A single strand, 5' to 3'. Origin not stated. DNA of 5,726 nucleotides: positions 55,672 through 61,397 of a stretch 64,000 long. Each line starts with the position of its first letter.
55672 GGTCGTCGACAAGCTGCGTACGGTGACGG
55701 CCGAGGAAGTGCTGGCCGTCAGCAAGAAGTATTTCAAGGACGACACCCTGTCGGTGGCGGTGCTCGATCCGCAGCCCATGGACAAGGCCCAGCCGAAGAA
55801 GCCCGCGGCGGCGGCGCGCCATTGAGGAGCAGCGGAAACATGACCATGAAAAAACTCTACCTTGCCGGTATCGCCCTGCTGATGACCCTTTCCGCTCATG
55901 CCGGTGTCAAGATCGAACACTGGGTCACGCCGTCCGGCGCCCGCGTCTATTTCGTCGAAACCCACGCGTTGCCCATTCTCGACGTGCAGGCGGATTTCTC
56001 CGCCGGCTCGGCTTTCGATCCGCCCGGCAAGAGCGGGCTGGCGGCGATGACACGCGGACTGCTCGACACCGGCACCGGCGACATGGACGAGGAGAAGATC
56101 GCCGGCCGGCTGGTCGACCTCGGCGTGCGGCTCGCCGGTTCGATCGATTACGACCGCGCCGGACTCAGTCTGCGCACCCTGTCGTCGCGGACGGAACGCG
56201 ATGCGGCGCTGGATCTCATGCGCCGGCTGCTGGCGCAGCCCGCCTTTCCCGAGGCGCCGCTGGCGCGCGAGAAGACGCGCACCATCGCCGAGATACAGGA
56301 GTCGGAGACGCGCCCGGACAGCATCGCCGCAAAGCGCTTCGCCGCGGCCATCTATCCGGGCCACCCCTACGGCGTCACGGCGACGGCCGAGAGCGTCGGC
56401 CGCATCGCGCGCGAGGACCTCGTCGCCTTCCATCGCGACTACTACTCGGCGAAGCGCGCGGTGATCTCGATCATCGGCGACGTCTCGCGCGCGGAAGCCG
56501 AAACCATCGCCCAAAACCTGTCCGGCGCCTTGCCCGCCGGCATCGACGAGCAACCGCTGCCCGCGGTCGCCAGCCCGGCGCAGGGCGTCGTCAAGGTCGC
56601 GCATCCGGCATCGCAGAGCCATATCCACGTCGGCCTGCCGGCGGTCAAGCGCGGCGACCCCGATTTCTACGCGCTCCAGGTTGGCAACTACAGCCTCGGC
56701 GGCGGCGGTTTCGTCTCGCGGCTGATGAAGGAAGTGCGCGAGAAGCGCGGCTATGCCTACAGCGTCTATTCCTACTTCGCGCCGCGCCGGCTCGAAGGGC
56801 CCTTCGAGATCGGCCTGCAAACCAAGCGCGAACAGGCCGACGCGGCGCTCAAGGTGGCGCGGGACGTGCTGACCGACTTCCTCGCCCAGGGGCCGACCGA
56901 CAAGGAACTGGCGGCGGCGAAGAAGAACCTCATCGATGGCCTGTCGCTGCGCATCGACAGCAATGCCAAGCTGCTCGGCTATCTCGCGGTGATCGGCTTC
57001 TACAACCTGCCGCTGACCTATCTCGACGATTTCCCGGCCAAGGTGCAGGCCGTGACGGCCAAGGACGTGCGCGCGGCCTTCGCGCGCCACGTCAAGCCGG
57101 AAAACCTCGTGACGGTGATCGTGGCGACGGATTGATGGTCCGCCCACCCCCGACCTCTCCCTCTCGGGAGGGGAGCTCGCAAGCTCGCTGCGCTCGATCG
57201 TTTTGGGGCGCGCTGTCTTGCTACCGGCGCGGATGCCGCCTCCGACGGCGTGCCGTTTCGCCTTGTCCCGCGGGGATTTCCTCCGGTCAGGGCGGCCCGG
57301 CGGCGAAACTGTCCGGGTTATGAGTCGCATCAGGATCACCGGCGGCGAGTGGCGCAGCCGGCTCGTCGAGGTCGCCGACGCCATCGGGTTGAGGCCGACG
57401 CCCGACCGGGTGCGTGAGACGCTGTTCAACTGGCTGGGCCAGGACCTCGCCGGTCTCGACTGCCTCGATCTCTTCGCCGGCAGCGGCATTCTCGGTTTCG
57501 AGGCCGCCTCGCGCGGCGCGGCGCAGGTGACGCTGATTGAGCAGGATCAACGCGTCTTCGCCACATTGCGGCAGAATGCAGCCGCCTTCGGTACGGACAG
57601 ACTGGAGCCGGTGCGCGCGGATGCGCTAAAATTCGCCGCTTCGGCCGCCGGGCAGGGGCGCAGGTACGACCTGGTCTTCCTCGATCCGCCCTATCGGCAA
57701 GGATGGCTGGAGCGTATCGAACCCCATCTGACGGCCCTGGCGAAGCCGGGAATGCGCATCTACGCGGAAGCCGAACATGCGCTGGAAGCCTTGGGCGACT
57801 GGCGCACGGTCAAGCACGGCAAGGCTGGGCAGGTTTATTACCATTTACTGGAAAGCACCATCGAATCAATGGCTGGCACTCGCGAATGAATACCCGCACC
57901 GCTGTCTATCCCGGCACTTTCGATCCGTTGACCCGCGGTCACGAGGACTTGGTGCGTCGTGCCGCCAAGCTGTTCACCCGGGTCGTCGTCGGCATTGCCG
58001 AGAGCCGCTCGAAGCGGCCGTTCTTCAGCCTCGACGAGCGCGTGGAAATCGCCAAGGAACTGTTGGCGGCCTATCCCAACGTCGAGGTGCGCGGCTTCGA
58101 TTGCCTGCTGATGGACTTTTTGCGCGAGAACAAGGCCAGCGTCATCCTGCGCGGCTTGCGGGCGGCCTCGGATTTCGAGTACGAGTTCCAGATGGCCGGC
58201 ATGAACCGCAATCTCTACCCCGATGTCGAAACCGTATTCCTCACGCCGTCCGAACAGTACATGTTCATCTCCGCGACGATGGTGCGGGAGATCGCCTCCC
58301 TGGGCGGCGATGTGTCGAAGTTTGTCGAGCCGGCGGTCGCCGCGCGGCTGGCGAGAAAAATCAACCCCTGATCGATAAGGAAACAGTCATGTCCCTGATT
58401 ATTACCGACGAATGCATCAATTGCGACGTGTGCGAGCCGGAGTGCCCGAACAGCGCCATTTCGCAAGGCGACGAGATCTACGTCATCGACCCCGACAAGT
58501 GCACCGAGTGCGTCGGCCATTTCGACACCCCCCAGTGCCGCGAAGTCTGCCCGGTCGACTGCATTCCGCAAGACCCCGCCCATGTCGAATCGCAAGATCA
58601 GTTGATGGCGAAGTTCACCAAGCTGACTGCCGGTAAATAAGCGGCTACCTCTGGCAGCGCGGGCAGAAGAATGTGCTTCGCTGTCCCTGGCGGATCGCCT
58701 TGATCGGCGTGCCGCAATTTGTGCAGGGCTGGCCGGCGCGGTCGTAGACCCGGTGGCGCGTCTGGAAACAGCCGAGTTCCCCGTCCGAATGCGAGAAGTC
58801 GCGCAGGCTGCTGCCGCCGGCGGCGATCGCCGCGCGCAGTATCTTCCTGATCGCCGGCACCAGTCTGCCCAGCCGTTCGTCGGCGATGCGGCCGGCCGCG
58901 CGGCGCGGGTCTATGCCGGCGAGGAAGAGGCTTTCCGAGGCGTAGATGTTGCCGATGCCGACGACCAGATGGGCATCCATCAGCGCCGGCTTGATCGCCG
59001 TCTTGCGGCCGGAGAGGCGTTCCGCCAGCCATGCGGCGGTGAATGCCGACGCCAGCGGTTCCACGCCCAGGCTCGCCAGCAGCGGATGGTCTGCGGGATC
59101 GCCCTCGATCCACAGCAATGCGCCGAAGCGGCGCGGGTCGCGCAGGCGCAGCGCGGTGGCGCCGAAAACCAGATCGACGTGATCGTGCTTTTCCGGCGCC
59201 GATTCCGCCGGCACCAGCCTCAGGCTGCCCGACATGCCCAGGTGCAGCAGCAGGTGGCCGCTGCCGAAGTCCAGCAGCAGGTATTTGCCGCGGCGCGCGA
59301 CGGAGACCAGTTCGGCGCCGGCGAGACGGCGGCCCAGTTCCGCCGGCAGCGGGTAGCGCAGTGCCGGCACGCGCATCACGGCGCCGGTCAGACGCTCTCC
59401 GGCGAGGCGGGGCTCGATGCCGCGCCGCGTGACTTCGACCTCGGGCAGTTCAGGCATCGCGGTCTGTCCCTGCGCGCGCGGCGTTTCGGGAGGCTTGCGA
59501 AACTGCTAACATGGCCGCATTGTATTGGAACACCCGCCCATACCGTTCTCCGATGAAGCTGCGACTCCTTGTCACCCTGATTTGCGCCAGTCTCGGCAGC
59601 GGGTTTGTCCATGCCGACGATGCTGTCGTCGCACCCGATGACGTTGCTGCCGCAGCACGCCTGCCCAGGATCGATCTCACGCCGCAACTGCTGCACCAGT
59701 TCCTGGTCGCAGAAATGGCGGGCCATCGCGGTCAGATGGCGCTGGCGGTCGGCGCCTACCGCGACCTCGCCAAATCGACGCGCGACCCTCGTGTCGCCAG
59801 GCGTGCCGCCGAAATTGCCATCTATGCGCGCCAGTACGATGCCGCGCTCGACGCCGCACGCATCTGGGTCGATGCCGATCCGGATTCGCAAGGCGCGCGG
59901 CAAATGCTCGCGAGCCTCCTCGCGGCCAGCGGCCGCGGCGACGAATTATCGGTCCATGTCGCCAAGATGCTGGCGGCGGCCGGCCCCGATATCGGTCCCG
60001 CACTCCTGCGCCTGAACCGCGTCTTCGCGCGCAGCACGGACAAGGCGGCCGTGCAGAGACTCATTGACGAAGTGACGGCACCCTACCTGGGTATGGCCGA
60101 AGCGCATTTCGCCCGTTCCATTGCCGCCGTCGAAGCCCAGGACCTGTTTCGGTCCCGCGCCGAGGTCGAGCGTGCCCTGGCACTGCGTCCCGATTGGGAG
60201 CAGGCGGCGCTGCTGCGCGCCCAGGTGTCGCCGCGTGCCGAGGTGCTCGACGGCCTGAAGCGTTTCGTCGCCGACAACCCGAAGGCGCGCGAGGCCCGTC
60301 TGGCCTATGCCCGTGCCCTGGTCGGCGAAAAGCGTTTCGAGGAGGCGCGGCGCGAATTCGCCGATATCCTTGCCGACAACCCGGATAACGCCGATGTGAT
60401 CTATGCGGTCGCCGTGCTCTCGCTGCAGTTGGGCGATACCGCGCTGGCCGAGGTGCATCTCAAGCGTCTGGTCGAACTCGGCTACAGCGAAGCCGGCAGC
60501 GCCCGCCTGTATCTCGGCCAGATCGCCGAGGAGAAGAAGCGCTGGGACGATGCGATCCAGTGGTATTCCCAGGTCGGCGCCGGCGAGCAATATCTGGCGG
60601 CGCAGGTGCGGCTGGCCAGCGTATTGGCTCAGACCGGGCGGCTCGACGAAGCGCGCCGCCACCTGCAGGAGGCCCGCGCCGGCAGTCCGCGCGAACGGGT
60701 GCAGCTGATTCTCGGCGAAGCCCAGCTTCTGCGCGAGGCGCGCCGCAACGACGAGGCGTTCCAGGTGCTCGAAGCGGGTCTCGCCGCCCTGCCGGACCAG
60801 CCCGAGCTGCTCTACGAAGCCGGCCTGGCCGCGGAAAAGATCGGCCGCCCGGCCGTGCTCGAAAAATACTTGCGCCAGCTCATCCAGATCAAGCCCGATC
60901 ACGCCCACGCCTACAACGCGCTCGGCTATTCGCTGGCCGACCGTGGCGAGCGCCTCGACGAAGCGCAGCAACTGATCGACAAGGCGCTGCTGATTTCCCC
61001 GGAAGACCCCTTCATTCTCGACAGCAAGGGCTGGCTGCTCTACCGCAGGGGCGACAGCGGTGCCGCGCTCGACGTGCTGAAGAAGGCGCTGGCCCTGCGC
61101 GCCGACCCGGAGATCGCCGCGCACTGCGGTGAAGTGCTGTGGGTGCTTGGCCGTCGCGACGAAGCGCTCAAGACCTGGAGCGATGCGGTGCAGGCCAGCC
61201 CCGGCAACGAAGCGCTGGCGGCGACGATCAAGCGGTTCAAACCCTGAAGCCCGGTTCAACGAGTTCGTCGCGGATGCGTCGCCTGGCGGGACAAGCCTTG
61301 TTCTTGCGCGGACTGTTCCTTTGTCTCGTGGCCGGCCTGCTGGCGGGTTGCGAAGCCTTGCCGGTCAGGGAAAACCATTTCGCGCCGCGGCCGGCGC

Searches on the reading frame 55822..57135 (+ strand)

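Call 13: search_protein_families(library=pfam, proteins=[window:55822-57135:+])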
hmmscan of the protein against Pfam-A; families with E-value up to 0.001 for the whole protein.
window:55822-57135:+ (437 aa): 2 families
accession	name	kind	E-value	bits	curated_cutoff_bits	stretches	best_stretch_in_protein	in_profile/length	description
PF05193.26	Peptidase_M16_C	-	2.4e-38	132.3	23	1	195-370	2-181/181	Peptidase M16 inactive domain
PF00675.25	Peptidase_M16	-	7e-08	32.9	22.3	1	58-184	18-142/149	Insulinase (Peptidase family M16)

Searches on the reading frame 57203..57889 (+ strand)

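Call 13: search_protein_families(library=pfam, proteins=[window:57203-57889:+])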
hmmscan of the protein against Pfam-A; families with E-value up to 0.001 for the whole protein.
window:57203-57889:+ (228 aa): 5 families
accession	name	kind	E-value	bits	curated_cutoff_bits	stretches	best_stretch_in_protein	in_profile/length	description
PF03602.21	Cons_hypoth95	-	5.3e-47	160.3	24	1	43-215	1-180/182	Conserved hypothetical protein 95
PF05175.20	MTS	-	1.2e-07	32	23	1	74-220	23-154/170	Methyltransferase small domain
PF13847.12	Methyltransf_31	-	3.2e-06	27.4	27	1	84-196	4-117/145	Methyltransferase domain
PF13649.12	Methyltransf_25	-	0.00017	22.6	27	1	88-160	2-70/97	Methyltransferase domain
PF09445.16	Methyltransf_15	-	0.00081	19.4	22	0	88-164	5-81/165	RNA cap guanine-N2 methyltransferase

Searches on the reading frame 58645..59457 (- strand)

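Call 13: search_protein_families(library=pfam, proteins=[window:58645-59457:-])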
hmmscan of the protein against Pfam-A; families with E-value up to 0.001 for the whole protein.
window:58645-59457:- (270 aa): 3 families
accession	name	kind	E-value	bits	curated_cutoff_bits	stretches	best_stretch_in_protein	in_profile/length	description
PF01149.29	Fapy_DNA_glyco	-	8.6e-34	117.1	25.5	1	1-113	1-116/117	Formamidopyrimidine-DNA glycosylase N-terminal domain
PF06831.19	H2TH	-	1.7e-26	92.4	34.7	1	130-221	1-92/93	Formamidopyrimidine-DNA glycosylase H2TH domain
PF06827.20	zf-FPG_IleRS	-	1.9e-11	44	21.3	1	242-269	1-28/30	Zinc finger found in FPG and IleRS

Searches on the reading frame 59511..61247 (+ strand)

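Call 13: search_protein_families(library=pfam, proteins=[window:59511-61247:+])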
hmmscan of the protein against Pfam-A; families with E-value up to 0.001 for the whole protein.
window:59511-61247:+ (578 aa): 18 families
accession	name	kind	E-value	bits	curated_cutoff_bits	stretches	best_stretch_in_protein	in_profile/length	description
PF14559.12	TPR_19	-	7.5e-24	84.3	25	2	250-301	15-66/68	Tetratricopeptide repeat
PF13432.12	TPR_16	-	2.4e-23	82.7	32.7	2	305-355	8-57/65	Tetratricopeptide repeat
PF13428.12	TPR_14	-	5.3e-23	79.6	23.5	1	261-301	2-42/44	Tetratricopeptide repeat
PF07719.23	TPR_2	-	6.7e-22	76.2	27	0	364-388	3-27/34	Tetratricopeptide repeat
PF13431.12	TPR_17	-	7.2e-14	51.3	24.4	0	454-487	2-34/34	Tetratricopeptide repeat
PF13181.12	TPR_8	-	6.1e-12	45.1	25.7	0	465-498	1-33/34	Tetratricopeptide repeat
PF13424.12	TPR_12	-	3.6e-10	40.3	30.1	1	465-530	3-75/77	Tetratricopeptide repeat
PF13414.12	TPR_11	-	3.6e-09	36.6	26.8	0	454-476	17-39/42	TPR repeat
PF12895.13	ANAPC3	-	4.9e-08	33.6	27.2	0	330-388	24-82/82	Anaphase-promoting complex, cyclosome, subunit 3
PF00515.34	TPR_1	-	2.1e-07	30.9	27.8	0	333-354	5-26/34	Tetratricopeptide repeat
PF20308.4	TPR-S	-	8e-07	30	27.6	0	345-391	2-47/102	Tetratricopeptide Repeats-Sensor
PF25064.1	ARM_TT21_5th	-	1.4e-06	29.1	27.8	0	331-396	3-69/117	TT21 fifth ARM repeats domain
PF13371.12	TPR_9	-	5.5e-06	26.7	35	1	407-467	5-65/73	Tetratricopeptide repeat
PF24575.1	TPR_Slam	-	2.5e-05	25.1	35.2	0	228-283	50-104/104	Surface lipoprotein assembly modifier, N-terminal TPR repeats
PF12569.14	NatA_aux_su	-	4.7e-05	22.9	33.3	0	395-472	2-79/515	N-terminal acetyltransferase A, auxiliary subunit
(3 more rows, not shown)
